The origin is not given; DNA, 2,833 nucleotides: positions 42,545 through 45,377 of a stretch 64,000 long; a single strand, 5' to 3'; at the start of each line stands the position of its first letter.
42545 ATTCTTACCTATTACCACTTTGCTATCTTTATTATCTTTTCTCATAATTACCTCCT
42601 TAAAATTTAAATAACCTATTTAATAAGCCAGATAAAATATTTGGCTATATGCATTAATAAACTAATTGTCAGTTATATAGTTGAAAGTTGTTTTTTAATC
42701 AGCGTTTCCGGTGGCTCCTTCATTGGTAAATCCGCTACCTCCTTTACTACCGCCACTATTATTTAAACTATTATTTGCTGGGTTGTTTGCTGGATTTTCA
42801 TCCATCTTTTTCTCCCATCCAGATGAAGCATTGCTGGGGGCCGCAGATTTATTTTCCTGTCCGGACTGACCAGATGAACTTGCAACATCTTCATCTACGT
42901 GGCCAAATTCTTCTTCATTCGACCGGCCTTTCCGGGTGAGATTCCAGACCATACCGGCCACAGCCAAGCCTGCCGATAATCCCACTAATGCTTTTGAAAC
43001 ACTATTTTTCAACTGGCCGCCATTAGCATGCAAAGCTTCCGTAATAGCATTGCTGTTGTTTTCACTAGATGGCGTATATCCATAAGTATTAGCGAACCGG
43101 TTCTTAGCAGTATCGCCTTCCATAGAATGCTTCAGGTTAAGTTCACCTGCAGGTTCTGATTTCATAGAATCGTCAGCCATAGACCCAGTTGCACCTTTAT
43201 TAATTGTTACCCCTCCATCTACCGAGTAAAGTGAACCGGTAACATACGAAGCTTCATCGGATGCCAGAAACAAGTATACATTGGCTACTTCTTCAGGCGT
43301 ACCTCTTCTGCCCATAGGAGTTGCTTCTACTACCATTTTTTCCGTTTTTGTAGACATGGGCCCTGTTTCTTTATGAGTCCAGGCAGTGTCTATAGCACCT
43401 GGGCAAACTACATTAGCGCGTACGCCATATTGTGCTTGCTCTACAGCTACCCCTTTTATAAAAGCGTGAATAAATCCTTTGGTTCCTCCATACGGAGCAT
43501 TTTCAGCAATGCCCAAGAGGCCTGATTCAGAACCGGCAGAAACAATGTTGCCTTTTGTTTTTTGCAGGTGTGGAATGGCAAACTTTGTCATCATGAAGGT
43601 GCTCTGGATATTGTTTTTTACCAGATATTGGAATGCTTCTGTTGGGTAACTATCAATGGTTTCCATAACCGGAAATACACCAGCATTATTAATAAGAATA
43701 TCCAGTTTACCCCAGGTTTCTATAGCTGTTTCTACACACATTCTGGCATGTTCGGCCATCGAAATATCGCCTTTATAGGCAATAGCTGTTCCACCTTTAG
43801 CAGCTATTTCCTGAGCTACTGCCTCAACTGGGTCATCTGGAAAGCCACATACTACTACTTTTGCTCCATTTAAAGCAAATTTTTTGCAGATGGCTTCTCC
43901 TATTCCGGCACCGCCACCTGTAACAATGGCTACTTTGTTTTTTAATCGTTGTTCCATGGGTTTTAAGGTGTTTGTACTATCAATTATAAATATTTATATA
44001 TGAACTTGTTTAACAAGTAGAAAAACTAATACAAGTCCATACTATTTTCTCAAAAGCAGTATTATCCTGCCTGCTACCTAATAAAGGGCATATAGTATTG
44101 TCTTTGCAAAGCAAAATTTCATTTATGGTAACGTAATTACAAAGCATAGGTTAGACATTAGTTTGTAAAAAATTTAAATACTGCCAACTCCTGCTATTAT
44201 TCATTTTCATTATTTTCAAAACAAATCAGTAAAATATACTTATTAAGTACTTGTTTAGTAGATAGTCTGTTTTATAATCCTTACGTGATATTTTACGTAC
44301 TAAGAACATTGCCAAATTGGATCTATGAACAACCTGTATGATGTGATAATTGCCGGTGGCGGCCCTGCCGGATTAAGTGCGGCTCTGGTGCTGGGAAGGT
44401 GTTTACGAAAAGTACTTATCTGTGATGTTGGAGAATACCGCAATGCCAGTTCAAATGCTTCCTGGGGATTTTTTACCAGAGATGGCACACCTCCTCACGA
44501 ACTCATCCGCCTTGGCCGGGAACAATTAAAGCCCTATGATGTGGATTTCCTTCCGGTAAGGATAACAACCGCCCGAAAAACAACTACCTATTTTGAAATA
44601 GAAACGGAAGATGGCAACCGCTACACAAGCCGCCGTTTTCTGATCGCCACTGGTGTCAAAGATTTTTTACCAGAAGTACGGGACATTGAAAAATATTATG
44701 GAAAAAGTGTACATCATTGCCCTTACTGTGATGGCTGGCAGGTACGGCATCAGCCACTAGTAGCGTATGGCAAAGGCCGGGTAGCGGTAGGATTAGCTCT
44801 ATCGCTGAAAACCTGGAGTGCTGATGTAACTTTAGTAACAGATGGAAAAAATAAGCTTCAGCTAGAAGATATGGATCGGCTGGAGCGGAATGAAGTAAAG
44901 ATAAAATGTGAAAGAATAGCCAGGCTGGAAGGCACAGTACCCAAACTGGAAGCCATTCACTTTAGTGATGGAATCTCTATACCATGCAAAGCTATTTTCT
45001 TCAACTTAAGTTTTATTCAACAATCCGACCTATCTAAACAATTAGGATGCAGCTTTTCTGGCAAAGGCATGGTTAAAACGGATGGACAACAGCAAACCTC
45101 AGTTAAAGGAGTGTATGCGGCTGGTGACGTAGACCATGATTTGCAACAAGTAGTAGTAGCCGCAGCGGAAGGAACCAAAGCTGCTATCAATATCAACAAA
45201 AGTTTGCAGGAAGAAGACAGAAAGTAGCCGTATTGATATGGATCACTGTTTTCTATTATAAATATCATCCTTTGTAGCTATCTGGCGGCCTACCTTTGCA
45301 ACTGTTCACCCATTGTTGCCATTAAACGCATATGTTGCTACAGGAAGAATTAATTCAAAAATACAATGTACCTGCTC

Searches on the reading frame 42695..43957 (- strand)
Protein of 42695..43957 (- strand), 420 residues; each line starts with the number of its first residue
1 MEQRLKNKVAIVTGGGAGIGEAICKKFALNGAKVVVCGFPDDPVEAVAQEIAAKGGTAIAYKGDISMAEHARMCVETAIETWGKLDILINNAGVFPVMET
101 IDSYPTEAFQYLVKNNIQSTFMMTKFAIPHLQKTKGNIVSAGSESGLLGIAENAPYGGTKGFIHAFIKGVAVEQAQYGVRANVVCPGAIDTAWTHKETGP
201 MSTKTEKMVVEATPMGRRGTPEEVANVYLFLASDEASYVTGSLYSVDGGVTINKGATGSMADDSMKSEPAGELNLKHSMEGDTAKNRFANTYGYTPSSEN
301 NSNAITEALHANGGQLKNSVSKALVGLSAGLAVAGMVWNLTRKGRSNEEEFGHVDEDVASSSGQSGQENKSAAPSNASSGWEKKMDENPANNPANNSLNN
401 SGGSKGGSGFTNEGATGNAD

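Call 63: search_protein_families(library=ncbifam, proteins=[window:42695-43957:-], max_evalue=0.00001)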
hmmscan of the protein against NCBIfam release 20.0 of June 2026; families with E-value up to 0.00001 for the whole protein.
window:42695-43957:- (420 aa): 223 families (the best 25 are shown)
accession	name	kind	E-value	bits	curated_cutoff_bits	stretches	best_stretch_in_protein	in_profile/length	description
NF005559.1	PRK07231.1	subfamily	4.1e-66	223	215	1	4-252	1-249/249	glucose 1-dehydrogenase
NF052558.1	MBtsdlDhBudC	equivalog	1e-65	221.8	270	1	6-255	2-246/250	meso-2,3-butanediol dehydrogenase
NF004791.0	PRK06138.1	equivalog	3.9e-63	213.1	312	1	3-252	1-251/252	SDR family oxidoreductase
NF006366.0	PRK08589.1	equivalog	9.3e-56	189.1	386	1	3-266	2-268/272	SDR family oxidoreductase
NF005681.0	PRK07478.1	subfamily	1.8e-55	188.1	267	1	3-254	2-253/254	SDR family oxidoreductase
NF004198.0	PRK05653.1-3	equivalog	2.2e-55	187.8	296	1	3-251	3-247/248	3-oxoacyl-ACP reductase FabG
NF004203.0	PRK05653.2-4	subfamily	2.5e-54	184.4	313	1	3-251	2-257/260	3-oxoacyl-ACP reductase FabG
TIGR01830.1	3oxo_ACP_reduc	equivalog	3.9e-54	183.9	297.75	1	10-250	1-238/239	3-oxoacyl-[acyl-carrier-protein] reductase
NF004818.0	PRK06172.1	equivalog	7.7e-54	182.7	336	1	1-251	1-251/253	SDR family oxidoreductase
NF009468.0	PRK12826.1-4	equivalog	6.3e-53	180.1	318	1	1-252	1-249/256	SDR family oxidoreductase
NF009093.0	PRK12429.1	subfamily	8.6e-53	179.2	258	1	4-252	2-258/259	3-hydroxybutyrate dehydrogenase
NF009466.0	PRK12826.1-2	subfamily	1.1e-50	172.5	222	1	6-252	2-246/248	3-oxoacyl-ACP reductase FabG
NF005214.0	PRK06701.1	subfamily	4.8e-50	170.5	413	1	3-253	44-292/293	SDR family oxidoreductase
NF053807.1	RhamDHLra1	equivalog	7.8e-50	169.9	400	1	5-253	2-250/252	L-rhamnose 1-dehydrogenase Lra1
TIGR03206.1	benzo_BadH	equivalog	1e-49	169.2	431.2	1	5-252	1-250/250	2-hydroxycyclohexanecarboxyl-CoA dehydrogenase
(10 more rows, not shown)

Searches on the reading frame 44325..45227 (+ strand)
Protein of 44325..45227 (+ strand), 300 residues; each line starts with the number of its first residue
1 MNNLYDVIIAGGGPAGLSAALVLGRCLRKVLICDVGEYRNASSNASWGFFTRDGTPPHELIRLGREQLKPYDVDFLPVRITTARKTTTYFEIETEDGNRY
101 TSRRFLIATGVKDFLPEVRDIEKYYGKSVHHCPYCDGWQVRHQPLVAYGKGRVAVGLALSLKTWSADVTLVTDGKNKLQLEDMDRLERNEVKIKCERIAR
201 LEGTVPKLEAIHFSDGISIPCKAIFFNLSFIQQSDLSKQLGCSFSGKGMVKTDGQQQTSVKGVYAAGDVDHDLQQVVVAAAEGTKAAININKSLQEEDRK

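Call 63: search_protein_families(library=ncbifam, proteins=[window:44325-45227:+], max_evalue=0.00001)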
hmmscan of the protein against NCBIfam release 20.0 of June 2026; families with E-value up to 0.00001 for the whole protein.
window:44325-45227:+ (300 aa): 27 families (the best 25 are shown)
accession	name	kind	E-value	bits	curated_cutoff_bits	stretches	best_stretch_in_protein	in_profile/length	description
TIGR01292.1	TRX_reduct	equivalog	1.1e-38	132.8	343.45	1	5-294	1-300/300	thioredoxin-disulfide reductase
TIGR03143.1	AhpF_homolog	hypoth_equivalog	7.4e-26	90.8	687.65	2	1-173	1-174/555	putative alkyl hydroperoxide reductase F subunit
TIGR03140.1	AhpF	equivalog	4.2e-23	81.7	502.9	1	3-289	211-507/515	alkyl hydroperoxide reductase subunit F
NF007614.0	PRK10262.1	equivalog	6e-16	58.5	644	1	7-173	9-177/321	thioredoxin-disulfide reductase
TIGR02053.1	MerA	equivalog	3.7e-13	49.3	454.45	1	238-292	276-330/465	mercury(II) reductase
TIGR01350.1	lipoamide_DH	equivalog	1.4e-12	47.1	408.8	1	91-295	120-334/461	dihydrolipoyl dehydrogenase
NF004945.0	PRK06292.2-3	equivalog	2.9e-12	46.3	494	1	96-290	124-325/457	dihydrolipoyl dehydrogenase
NF004776.0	PRK06116.1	equivalog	1.2e-11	44.3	480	1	92-287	123-322/450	glutathione-disulfide reductase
NF003585.0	PRK05249.1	equivalog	1.3e-11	43.8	465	1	85-269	122-312/464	Si-specific NAD(P)(+) transhydrogenase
TIGR01421.1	gluta_reduc_1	equivalog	2.5e-11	43.5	556.15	1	96-287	124-322/450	glutathione-disulfide reductase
NF005884.0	PRK07846.1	equivalog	1.3e-10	40.5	501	1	90-284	119-318/454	mycothione reductase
TIGR04018.1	Bthiol_YpdA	hypoth_equivalog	2.1e-10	39.9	339.9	1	80-294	93-313/316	YpdA family putative bacillithiol disulfide reductase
NF040505.1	ArsO_flavin_mono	equivalog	3e-10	40.1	425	1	77-186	94-203/346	ArsO family NAD(P)H-dependent flavin-containing monooxygenase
TIGR03452.1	mycothione_red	equivalog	1.5e-09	37.2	635.65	1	90-289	120-324/452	mycothione reductase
NF004943.0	PRK06292.2-1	equivalog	2.4e-09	36.5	432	0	86-294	114-332/456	dihydrolipoyl dehydrogenase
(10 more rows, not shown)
